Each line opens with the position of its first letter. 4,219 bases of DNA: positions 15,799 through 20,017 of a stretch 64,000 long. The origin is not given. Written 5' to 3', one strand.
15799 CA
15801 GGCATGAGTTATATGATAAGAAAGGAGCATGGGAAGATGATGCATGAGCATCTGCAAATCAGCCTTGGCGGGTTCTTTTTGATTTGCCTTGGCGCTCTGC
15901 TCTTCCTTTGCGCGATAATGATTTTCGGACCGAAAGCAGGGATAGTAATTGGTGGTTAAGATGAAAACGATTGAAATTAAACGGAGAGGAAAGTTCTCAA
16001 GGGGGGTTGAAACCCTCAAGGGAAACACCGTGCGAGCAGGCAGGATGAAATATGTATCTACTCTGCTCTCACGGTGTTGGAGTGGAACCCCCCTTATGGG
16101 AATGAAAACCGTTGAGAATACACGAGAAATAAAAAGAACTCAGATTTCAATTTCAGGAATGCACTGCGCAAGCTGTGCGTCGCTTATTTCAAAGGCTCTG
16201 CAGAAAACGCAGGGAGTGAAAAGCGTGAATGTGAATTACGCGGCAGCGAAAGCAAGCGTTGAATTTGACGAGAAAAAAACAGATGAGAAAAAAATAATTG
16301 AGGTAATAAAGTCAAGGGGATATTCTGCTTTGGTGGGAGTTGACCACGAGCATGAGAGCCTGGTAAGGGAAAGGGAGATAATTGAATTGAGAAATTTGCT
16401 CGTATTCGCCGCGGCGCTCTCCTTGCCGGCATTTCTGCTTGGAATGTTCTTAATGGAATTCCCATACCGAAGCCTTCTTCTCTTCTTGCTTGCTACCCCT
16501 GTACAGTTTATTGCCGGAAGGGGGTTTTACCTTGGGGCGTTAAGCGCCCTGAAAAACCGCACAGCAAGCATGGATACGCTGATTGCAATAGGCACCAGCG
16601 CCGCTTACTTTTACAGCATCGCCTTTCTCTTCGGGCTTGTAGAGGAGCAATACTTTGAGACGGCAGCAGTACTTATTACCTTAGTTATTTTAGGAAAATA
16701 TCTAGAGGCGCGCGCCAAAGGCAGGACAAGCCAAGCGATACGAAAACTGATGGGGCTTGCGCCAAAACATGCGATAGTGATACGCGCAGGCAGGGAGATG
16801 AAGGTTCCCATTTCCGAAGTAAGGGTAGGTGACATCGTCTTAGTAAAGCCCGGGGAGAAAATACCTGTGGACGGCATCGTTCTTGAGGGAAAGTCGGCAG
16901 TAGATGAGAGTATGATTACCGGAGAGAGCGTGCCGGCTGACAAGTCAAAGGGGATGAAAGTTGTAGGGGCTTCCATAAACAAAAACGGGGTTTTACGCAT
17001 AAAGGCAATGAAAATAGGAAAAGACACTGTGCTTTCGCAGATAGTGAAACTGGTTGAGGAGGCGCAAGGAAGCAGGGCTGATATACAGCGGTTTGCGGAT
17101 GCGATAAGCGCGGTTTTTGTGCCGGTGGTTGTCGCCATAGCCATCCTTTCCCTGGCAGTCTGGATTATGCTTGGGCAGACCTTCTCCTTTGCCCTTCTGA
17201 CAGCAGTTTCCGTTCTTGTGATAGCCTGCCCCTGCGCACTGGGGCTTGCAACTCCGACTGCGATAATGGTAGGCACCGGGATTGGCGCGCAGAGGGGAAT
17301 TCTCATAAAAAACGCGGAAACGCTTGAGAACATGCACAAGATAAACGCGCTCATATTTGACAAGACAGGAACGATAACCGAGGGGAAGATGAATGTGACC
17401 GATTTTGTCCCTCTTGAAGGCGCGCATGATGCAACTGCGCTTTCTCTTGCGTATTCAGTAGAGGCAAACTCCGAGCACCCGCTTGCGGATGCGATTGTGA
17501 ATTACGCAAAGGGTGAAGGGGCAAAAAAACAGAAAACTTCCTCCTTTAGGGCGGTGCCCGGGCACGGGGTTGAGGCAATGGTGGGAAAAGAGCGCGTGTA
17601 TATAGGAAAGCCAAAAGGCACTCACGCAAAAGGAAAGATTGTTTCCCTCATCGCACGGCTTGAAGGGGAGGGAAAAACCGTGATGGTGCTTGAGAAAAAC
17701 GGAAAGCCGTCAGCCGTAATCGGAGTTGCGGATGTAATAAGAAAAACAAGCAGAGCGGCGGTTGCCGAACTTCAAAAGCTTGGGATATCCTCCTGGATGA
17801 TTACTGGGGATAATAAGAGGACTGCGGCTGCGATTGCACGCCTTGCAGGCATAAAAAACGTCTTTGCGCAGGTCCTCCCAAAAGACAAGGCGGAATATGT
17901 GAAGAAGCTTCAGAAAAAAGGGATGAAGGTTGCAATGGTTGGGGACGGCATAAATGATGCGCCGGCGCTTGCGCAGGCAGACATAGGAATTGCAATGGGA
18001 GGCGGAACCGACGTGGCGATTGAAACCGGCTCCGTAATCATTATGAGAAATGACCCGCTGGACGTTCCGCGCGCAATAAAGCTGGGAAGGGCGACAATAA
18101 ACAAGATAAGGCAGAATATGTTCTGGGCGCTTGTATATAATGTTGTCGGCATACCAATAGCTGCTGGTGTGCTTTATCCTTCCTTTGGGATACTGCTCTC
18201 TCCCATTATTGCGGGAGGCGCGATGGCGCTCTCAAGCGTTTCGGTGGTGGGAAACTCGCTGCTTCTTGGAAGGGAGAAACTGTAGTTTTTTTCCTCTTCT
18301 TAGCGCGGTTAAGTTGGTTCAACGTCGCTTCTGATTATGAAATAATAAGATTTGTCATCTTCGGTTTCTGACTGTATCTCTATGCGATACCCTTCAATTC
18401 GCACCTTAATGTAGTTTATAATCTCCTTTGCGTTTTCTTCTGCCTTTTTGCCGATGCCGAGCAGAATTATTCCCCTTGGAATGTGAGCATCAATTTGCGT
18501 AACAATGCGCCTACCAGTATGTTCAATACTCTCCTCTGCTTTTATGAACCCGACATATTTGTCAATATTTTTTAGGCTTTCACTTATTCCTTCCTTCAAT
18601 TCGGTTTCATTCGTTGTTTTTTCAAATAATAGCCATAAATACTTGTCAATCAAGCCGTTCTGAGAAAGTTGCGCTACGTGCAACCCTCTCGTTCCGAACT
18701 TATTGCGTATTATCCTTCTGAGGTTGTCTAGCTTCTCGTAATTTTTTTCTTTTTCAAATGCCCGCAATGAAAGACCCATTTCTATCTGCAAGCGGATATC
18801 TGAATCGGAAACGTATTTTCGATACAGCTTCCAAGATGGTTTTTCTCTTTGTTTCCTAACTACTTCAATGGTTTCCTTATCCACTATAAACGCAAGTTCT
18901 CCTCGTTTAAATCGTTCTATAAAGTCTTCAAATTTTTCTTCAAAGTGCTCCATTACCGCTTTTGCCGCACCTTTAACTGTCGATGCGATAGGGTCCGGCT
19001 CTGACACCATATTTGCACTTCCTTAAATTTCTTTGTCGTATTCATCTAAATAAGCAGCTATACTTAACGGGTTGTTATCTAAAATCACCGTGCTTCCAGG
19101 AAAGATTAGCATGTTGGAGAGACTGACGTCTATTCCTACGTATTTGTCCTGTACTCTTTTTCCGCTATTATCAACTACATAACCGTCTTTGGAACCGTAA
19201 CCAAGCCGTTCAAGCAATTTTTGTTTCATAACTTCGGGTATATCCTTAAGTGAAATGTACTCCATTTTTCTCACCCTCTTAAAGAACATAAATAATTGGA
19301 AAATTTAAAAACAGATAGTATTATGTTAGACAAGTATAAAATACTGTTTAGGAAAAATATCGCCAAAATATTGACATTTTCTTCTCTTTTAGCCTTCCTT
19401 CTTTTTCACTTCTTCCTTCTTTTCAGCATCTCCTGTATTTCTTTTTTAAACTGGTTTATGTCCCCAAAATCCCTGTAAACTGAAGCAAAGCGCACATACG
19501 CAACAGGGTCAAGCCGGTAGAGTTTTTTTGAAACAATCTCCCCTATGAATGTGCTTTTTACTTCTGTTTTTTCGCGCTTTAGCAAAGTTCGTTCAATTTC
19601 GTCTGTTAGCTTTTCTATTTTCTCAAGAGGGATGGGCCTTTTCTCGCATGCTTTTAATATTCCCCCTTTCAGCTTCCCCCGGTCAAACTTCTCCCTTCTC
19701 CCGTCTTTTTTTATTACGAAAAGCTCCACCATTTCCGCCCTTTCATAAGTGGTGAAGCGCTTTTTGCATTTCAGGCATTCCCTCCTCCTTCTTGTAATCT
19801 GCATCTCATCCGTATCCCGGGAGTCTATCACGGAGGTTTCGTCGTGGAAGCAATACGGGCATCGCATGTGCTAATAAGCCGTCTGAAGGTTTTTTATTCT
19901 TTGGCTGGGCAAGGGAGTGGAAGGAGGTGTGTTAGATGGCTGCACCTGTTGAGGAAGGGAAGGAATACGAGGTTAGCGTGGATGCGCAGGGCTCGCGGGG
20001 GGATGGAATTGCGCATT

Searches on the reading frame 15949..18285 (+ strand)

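Call 36: search_protein_families(library=pfam, proteins=[window:15949-18285:+], max_evalue=0.001)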
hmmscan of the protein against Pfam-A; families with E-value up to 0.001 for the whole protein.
window:15949-18285:+ (778 aa): 4 families
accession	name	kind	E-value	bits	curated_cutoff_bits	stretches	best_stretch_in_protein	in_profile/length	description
PF00122.25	E1-E2_ATPase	-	1.8e-60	204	28.1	1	270-448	2-180/181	E1-E2 ATPase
PF00702.32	Hydrolase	-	1.6e-34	120.5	26.4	1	465-678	1-191/191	haloacid dehalogenase-like hydrolase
PF00403.32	HMA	-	8.9e-18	64.9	24.8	1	66-125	2-61/62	Heavy-metal-associated domain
PF08282.18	Hydrolase_3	-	0.00042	20.6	20.9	1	650-701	195-246/255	haloacid dehalogenase-like hydrolase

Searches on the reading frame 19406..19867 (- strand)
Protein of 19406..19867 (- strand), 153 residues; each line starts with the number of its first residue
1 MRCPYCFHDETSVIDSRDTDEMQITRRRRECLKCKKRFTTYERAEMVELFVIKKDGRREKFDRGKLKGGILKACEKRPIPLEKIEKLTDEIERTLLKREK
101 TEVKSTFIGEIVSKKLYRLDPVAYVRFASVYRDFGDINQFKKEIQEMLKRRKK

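Call 66: search_protein_families(library=pfam, proteins=[window:19406-19867:-], max_evalue=0.001)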
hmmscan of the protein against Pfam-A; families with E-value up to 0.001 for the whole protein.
window:19406-19867:- (153 aa): 2 families
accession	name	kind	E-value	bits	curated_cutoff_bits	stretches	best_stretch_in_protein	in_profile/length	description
PF03477.21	ATP-cone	-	8.4e-23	81.2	25.8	1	50-134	2-85/88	ATP cone domain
PF22811.2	Zn_ribbon_NrdR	-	1.7e-18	66.7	27.2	1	1-42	1-42/42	Transcriptional repressor NrdR-like, N-terminal domain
